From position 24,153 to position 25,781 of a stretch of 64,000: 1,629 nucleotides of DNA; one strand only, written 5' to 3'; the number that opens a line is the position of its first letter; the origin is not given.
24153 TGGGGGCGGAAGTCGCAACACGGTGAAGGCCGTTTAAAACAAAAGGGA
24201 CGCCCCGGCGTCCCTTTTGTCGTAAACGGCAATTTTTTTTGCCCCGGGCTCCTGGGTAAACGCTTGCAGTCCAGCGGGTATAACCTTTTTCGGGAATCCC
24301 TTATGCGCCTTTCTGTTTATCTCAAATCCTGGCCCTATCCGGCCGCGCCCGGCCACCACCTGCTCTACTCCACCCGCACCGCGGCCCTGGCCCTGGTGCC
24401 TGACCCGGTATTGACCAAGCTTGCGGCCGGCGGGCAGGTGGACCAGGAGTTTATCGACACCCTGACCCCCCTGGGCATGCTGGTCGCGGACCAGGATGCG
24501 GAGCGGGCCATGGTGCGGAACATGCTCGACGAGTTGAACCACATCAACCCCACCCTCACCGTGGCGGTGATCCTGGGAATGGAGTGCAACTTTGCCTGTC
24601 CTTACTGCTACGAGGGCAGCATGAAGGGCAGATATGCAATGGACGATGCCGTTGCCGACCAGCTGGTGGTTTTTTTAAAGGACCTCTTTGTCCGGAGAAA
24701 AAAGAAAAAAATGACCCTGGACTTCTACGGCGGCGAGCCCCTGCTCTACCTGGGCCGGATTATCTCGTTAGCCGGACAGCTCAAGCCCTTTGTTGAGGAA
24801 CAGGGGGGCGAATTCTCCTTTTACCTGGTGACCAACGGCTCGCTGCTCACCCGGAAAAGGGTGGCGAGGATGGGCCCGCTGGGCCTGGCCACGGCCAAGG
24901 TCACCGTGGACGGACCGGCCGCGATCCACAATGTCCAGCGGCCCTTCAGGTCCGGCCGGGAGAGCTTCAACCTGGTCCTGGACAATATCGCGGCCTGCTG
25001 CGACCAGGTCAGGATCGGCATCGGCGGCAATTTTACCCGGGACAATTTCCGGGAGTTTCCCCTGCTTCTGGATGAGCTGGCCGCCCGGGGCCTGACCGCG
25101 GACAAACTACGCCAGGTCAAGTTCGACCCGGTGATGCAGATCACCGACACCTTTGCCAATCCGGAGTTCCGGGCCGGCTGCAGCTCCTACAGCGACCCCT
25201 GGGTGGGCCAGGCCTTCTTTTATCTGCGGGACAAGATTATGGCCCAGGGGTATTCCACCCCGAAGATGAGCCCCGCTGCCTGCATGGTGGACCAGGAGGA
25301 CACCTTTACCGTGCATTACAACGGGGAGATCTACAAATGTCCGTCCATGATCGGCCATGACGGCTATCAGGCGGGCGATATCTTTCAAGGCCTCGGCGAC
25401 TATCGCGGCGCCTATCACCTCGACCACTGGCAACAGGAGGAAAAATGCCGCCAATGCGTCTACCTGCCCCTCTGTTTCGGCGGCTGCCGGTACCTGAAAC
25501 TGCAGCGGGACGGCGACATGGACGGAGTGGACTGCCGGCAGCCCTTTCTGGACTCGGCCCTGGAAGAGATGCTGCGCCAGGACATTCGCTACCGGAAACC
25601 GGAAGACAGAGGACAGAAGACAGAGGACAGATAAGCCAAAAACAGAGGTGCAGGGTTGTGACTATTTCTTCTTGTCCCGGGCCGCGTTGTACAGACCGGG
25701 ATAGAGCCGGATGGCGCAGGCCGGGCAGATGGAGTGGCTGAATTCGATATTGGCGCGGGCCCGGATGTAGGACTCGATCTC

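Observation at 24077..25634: Unannotated 33-aa Cys-Cys peptide plus a radical SAM/SPASM enzyme: candidate novel RiPP locus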

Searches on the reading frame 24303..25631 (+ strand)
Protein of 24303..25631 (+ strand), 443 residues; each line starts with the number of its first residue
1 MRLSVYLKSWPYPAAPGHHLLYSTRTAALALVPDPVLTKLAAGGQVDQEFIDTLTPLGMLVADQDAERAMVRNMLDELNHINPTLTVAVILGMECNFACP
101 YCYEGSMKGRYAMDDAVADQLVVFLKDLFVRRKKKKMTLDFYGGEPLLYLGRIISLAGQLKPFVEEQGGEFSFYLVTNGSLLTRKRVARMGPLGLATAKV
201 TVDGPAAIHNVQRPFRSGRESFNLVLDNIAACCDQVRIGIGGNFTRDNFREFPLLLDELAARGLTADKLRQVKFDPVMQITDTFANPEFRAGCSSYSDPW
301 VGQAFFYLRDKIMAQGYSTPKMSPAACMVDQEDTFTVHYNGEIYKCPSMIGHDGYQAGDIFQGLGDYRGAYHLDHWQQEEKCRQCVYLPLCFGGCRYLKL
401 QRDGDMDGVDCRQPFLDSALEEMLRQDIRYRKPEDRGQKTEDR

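Call 6: search_protein_families(library=ncbifam, proteins=[window:24303-25631:+], max_evalue=1)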
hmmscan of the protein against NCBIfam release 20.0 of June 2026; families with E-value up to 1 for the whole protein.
window:24303-25631:+ (443 aa): 67 families (the best 25 are shown)
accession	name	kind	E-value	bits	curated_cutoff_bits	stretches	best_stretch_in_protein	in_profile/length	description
TIGR04280.1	geopep_mat_rSAM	hypoth_equivalog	3e-155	517.4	400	1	1-431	1-428/428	geopeptide radical SAM maturase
NF038107.1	rSAM_NF038107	equivalog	4.3e-47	160.9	600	1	45-411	45-416/444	Cys-every-fifth radical SAM/SPASM peptide maturase CefB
TIGR04463.1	rSAM_vs_C_rich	equivalog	1.1e-44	153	525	1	20-411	13-409/438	TIGR04463 family radical SAM/SPASM RiPP maturase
TIGR04334.1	rSAM_Clo7bot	equivalog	7.2e-37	127.1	600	1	80-401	85-411/440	radical SAM/SPASM domain Clo7bot peptide maturase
NF047865.1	rSAM_PapB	equivalog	2e-32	112.7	340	2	88-265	6-181/330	PapB family radical SAM/SPASM ranthipeptide maturase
TIGR04064.1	rSAM_nif11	equivalog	2.8e-31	108.8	518.7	2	77-230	70-222/459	nif11-like peptide radical SAM maturase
NF052473.1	rSAM_FlmE_OhkG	exception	1.3e-30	106.5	500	2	50-276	59-293/481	FlmE/OhkG family radical SAM/SPASM peptide maturase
TIGR03974.1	rSAM_six_Cys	equivalog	1.3e-22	80.3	425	2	80-249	90-264/451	thioether cross-link-forming SCIFF peptide maturase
TIGR03906.1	quino_hemo_SAM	equivalog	4.2e-19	68.5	453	2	49-227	62-236/467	quinohemoprotein amine dehydrogenase maturation protein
NF041298.1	rSAM_mat_DynA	equivalog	1.3e-17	63.8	450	1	94-410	10-336/356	dynobactin maturation radical SAM/SPASM protein DynA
TIGR04068.1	rSAM_ocin_clost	equivalog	1.7e-17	63.4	500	1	72-231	69-231/462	Cys-rich peptide radical SAM maturase CcpM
TIGR03942.1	sulfatase_rSAM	equivalog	1.9e-17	63.4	349.45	2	91-230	7-146/363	anaerobic sulfatase maturase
NF041707.1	rSAM_YhhB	equivalog_domain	4.7e-16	58.7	445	1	89-231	6-151/369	cyclophane-forming radical SAM/SPASM peptide maturase YhhB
TIGR03978.1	rSAM_paired_1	equivalog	1e-15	57.5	370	1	87-235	85-230/466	His-Xaa-Ser system radical SAM maturase HxsB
NF040492.1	not_ScfB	exception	1.7e-14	53.6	855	2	65-248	78-262/450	ScfB-related radical SAM/SPASM orphan maturase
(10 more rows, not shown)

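Call 7: search_protein_families(library=pfam, proteins=[window:24303-25631:+], max_evalue=1)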
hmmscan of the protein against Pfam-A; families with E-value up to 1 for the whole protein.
window:24303-25631:+ (443 aa): 2 families
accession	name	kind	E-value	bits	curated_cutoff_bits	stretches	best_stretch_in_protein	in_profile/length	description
PF04055.27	Radical_SAM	-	3.2e-12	47.4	29.5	1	92-236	4-141/166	Radical SAM superfamily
PF13353.11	Fer4_12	-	7.1e-05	23.6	22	1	89-165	9-82/137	4Fe-4S single cluster domain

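Call 10: find_homologous_proteins(query=window:24303-25631:+, max_evalue=1e-30)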
Query window:24303-25631:+ (443 aa): 1496 proteins with E <= 1e-30 among 8000 candidates; the best 120 are listed.
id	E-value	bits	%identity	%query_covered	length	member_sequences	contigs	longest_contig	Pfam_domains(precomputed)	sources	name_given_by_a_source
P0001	0.0e+0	1040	100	100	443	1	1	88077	PF04055.28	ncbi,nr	ncbi:MAG: geopeptide radical SAM maturase [Desulfobacterales bacterium]|nr:geopeptide radical SAM ma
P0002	9.7e-263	890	86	99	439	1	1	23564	PF04055.28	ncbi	-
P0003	2.0e-173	595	61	96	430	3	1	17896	PF04055.28,PF13353.12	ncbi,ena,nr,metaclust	ncbi:MAG: putative geopeptide radical SAM maturase [Deltaproteobacteria bacterium RIFOXYD12_FULL_57_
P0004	2.0e-173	595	61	96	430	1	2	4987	PF04055.28,PF13353.12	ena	-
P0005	1.1e-165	570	56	98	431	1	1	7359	PF04055.28,PF13353.12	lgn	-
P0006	6.4e-163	561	55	97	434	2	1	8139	PF04055.28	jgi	jgi:uncharacterized protein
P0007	2.0e-160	553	54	97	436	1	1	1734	PF04055.28,PF13353.12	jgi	jgi:uncharacterized protein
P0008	1.1e-159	550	55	97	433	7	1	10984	PF04055.28,PF13353.12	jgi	jgi:uncharacterized protein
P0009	2.4e-159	549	54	97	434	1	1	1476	PF04055.28,PF13353.12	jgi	jgi:uncharacterized protein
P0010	4.9e-159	548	55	97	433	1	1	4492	PF04055.28,PF13353.12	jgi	jgi:uncharacterized protein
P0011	7.1e-159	547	54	97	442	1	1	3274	PF04055.28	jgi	jgi:uncharacterized protein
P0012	1.9e-158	546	54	99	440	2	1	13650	PF04055.28,PF13353.12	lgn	-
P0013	2.9e-158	545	56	97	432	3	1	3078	PF04055.28,PF13353.12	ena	-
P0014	5.3e-156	538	54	97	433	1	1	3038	PF04055.28,PF13353.12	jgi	-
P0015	2.0e-155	536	54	98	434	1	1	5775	PF04055.28,PF13353.12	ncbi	-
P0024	5.5e-151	521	51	98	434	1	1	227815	PF04055.28,PF13353.12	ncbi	-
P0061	7.8e-143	495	51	97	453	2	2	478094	PF04055.28,PF13353.12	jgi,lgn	-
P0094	2.6e-139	483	48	100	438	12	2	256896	PF04055.28,PF13353.12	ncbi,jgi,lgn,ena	ncbi:MAG: geopeptide radical SAM maturase [Desulfurivibrionaceae bacterium]|jgi:uncharacterized prot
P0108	3.3e-138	479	51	98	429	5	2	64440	PF04055.28,PF13353.12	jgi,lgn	jgi:uncharacterized protein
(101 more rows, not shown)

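Call 11: find_related_loci(query=window:24303-25631:+, collection=genome_contigs, flank=6000)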
Query window:24303-25631:+ (443 aa) in genome_contigs; peptide patterns used: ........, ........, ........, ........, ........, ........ (x = any residue, [..] = any of these).
77 stretches matched a pattern; 13 encode a relative of the query (tblastn E <= 1e-3); 13 distinct loci.
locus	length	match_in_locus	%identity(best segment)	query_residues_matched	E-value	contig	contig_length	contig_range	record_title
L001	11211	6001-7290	51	1-431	7e-148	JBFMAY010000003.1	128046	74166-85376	MAG: Thermodesulfobacteriota bacterium isolate MAG150 MAG150_3, whole genome shotgun sequence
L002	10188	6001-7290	50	1-431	8e-146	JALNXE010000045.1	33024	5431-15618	MAG: Desulfobulbaceae bacterium isolate SO_2016_LW3 bin 20 scaffold02025_LW162_2016, whole genome shotgun sequence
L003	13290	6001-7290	48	1-431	3e-140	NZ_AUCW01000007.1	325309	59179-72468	Desulfogranum mediterraneum DSM 13871 G494DRAFT_scaffold00005.5_C, whole genome shotgun sequence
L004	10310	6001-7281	48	1-430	3e-141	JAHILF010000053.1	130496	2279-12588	MAG: Proteobacteria bacterium isolate KR13_N2.mb.116 KR13_N2.mb.116_k141_104921, whole genome shotgun sequence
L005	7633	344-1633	47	1-431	7e-140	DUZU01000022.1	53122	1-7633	MAG TPA_asm: Deltaproteobacteria bacterium isolate MAG_22204_dsfv_001 Ga0224496_10000140, whole genome shotgun sequence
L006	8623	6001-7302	47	1-435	5e-138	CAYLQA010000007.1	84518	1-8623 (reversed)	MAG TPA_asm: uncultured Desulfobulbia bacterium isolate SRP167671_co2_211 genome assembly, contig: NODE_321_length_84518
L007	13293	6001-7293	49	1-431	3e-136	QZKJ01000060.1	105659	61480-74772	MAG: Desulfurivibrio sp. isolate SURF_16 Ga0104751_1000132, whole genome shotgun sequence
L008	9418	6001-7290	46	1-431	2e-132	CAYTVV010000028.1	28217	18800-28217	MAG TPA_asm: uncultured Desulfurivibrio sp. isolate ERP113451_co7_199 genome assembly, contig: NODE_1156_length_28217_co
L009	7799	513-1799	49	1-431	2e-141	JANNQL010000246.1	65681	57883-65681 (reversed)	MAG: Pseudomonadota bacterium isolate SOY_31_metabat_452_sub SOY_31_k141_1905315, whole genome shotgun sequence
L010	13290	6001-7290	49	1-431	2e-137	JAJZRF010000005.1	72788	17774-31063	MAG: Deltaproteobacteria bacterium isolate SKS1.bin79 NODE_553_length_72788_cov_14.441268, whole genome shotgun sequence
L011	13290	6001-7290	47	1-431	1e-138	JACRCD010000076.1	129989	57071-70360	MAG: Deltaproteobacteria bacterium isolate NC_groundwater_1637_Pr3_B-0.1um_54_18 SR-2_scaffold_141_2679632, whole genome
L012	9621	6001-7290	47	1-431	1e-53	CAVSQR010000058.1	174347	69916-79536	MAG: uncultured delta proteobacterium isolate MFD01299.bin.3.1 genome assembly, contig: contig_40541, whole genome shotg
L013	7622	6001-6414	26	142-272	7e-5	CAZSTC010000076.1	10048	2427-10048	MAG TPA_asm: uncultured Verrucomicrobiota bacterium isolate binchicken_co153_473 genome assembly, contig: NODE_9956_leng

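Call 14: find_encoding_contigs(protein=P0001, flank=10000, max_places=3)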
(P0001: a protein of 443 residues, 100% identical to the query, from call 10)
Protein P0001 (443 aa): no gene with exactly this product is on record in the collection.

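Call 20: find_encoding_contigs(protein=P0061, flank=10000, max_places=2)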
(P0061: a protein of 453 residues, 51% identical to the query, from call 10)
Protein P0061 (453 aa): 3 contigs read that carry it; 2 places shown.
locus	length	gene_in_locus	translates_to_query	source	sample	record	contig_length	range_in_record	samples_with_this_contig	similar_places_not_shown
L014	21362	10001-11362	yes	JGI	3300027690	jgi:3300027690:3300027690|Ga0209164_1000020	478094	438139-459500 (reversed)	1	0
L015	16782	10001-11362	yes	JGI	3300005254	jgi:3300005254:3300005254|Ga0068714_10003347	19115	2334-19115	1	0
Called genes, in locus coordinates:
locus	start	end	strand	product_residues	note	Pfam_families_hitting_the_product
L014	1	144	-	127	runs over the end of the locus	PF00072:Response_reg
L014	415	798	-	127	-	PF00072:Response_reg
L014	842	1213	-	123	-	-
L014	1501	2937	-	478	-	PF00072:Response_reg, PF00158:Sigma54_activat, PF14532:Sigma54_activ_2, PF07728:AAA_5 (weak), PF25601:AAA_lid_14, PF02954:HTH_8 (weak)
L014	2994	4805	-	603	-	PF00072:Response_reg, PF01590:GAF, PF00512:HisKA, PF02518:HATPase_c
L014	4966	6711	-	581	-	PF00512:HisKA (faint), PF02518:HATPase_c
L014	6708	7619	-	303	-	PF04392:ABC_sub_bind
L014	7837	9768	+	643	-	PF07715:Plug, PF00593:TonB_dep_Rec_b-barrel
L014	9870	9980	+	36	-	-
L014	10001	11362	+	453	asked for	PF04055:Radical_SAM, PF13353:Fer4_12 (weak)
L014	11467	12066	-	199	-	PF13489:Methyltransf_23 (weak), PF08241:Methyltransf_11 (weak)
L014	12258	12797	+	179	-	PF00160:Pro_isomerase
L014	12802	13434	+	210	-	PF02663:FmdE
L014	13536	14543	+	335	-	PF00994:MoCF_biosynth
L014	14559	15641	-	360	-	PF01522:Polysacc_deac_1, PF10096:DUF2334 (weak)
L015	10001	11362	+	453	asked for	PF04055:Radical_SAM, PF13353:Fer4_12 (weak)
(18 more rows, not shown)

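Call 26: find_related_loci(query=A2, collection=metagenome_contigs, flank=5000)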
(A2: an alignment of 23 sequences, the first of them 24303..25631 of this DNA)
Query A2 (443 aa) in metagenome_contigs; peptide patterns used: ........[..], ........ (x = any residue, [..] = any of these).
600 stretches matched a pattern (row limit reached: there are more); 419 encode a relative of the query (tblastn E <= 1e-3); the best 80 are kept; 80 distinct loci.
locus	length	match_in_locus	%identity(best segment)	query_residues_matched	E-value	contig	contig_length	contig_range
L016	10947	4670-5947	61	1-427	6e-179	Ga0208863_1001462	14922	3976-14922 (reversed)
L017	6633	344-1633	47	1-431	2e-139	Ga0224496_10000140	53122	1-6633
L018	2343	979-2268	45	1-433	4e-133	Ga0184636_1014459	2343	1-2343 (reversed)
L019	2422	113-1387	43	1-430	1e-130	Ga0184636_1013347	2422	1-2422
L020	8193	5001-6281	44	1-430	4e-123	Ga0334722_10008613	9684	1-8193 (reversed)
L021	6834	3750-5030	42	1-430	6e-123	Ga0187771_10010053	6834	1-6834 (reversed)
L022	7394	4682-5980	42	4-433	2e-120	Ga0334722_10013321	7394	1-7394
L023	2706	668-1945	44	1-429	2e-124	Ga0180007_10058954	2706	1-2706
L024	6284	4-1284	41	1-431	9e-118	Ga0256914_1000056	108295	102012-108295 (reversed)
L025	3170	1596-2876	40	1-430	5e-119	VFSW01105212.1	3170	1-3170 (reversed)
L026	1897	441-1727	39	1-432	2e-119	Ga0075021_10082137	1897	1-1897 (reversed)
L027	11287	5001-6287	43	1-432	8e-111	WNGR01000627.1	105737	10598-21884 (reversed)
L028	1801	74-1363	40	1-435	4e-118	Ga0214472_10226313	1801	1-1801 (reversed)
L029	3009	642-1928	41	1-431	4e-112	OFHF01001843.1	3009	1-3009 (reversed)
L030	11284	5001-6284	39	1-431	2e-108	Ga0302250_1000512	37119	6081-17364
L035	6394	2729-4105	27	2-443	5e-55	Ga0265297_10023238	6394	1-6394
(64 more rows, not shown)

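Call 32: find_encoding_contigs(protein=P0002, flank=8000, max_places=2)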
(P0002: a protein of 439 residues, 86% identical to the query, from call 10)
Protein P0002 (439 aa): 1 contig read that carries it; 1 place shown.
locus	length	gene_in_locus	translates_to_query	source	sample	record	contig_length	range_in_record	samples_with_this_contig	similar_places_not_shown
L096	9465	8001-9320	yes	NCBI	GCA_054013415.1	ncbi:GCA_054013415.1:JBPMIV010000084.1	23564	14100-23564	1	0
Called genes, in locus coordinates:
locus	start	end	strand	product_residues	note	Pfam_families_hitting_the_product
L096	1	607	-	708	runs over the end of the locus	PF07696:7TMR-DISMED2, PF07695:7TMR-DISM_7TM, PF00211:Guanylate_cyc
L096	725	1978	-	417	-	PF00072:Response_reg, PF00989:PAS, PF08448:PAS_4, PF13426:PAS_9, PF00196:GerE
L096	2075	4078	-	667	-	PF08448:PAS_4 (weak), PF13426:PAS_9 (weak), PF00512:HisKA (weak), PF02518:HATPase_c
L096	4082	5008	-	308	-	PF04392:ABC_sub_bind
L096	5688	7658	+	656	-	PF07715:Plug, PF00593:TonB_dep_Rec_b-barrel, PF14905:OMP_b-brl_3 (weak)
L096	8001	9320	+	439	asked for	PF04055:Radical_SAM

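Call 39: search_solved_structures(query=A2, max_evalue=0.001, show_alignments=1)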
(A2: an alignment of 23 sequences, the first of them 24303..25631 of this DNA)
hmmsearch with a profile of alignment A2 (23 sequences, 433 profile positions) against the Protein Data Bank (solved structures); distinct sequences matched with E-value up to 0.001: 25.
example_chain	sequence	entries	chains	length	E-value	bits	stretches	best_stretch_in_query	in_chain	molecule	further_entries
5wgg_A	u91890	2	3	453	2e-30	109.1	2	70-267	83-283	Radical SAM domain protein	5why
9gm3_A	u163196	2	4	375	2.4e-14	56.2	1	81-236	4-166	ChlB radical SAM domain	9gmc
4k36_A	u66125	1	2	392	9.1e-14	54.2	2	93-232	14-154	Anaerobic sulfatase-maturating enzyme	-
4k37_A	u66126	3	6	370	1e-13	54.1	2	93-232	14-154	Anaerobic sulfatase-maturating enzyme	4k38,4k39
8vpo_A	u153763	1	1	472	1.4e-13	53.6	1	36-345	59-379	Radical SAM core domain-containing protein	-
6efn_A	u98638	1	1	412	1.4e-07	33.9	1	84-230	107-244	Sporulation killing factor maturation protein SkfB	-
7n7i_A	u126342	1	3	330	3.4e-06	29.3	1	83-262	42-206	Viperin-like enzyme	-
6b4c_A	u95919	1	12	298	4.4e-06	28.9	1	90-262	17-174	Viperin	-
9dgw_A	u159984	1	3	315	5.2e-06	28.7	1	91-262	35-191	Radical SAM core domain-containing protein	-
7vob_C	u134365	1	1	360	5.2e-06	28.7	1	137-280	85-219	Cytosylglucuronate decarboxylase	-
7voc_C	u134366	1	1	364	5.4e-06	28.6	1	137-280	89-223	Cytosylglucuronate decarboxylase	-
9dfw_A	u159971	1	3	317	7.6e-06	28.1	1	91-259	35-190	Radical SAM core domain-containing protein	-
7n7h_A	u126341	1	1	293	9.4e-06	27.8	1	90-258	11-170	VIPERIN-LIKE ENZYME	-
5vsl_A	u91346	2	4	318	2.2e-05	26.6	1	69-248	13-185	Radical S-adenosyl methionine domain-containing protein 2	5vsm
6q2p_A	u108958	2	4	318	2.2e-05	26.6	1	69-248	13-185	Radical S-adenosyl methionine domain-containing protein 2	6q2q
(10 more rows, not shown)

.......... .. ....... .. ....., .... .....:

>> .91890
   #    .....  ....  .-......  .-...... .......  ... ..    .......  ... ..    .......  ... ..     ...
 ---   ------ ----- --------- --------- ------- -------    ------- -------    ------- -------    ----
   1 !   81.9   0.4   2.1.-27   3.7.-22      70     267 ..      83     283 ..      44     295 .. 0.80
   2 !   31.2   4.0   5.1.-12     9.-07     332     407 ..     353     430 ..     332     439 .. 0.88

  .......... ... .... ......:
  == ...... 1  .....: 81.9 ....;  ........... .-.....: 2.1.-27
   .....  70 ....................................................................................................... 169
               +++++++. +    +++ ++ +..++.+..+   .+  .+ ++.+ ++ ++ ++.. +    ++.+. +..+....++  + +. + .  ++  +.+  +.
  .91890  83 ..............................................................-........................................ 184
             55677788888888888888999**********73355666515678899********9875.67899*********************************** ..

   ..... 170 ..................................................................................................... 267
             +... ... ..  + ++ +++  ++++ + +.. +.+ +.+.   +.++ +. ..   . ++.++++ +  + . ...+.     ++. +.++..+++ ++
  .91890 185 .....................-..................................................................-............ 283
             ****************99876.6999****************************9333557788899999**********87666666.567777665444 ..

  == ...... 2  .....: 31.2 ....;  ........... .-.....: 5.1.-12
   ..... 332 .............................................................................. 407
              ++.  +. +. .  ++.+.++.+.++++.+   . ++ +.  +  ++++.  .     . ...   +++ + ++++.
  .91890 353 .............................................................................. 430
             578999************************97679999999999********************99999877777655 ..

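Call 47: predict_structure(alignment_id=A2)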
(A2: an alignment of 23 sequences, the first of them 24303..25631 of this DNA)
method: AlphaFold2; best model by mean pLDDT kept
length: 443 residues; sequences in the alignment: 23
mean_pLDDT: 91.6   pTM: 0.89
mean pLDDT of the five models: 91.6, 89.0, 89.0, 88.3, 87.7
residues with pLDDT >= 90: 350; 70-90: 66; 50-70: 20; < 50: 7
segments of 3 or more residues with pLDDT < 50: 437-443
pLDDT, mean of each block of 10 residues (from residue 1): 96 96 96 96 93 96 95 93 97 91 72 97 99 98 94 98 98 97 98 98 96 94 98 97 94 97 95 88 65 81 93 95 90 96 93 92 94 88 92 87 84 92 94 54 33
secondary structure, 60 per line:
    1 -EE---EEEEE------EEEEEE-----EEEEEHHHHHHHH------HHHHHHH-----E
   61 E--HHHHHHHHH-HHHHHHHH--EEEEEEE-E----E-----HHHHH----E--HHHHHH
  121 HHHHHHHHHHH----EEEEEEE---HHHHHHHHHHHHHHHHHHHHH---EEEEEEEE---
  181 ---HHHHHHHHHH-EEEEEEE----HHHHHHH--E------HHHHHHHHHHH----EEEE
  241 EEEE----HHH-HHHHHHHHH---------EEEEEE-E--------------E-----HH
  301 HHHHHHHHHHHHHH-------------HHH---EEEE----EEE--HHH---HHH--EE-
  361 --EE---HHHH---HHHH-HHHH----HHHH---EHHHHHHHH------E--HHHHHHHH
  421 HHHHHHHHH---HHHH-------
elements in order: E7-11 E18-23 E29-33 H34-41 H48-54 H64-72 H74-81 E84-90 H103-107 H115-131 E136-142 H146-166 E170-177 H184-193 E195-201 H206-212 H222-232 E237-244 H253-261 E271-276 H299-314 E334-337 E342-344 H368-371 H375-378 H380-383 H388-391 H396-403 H413-429 H433-436
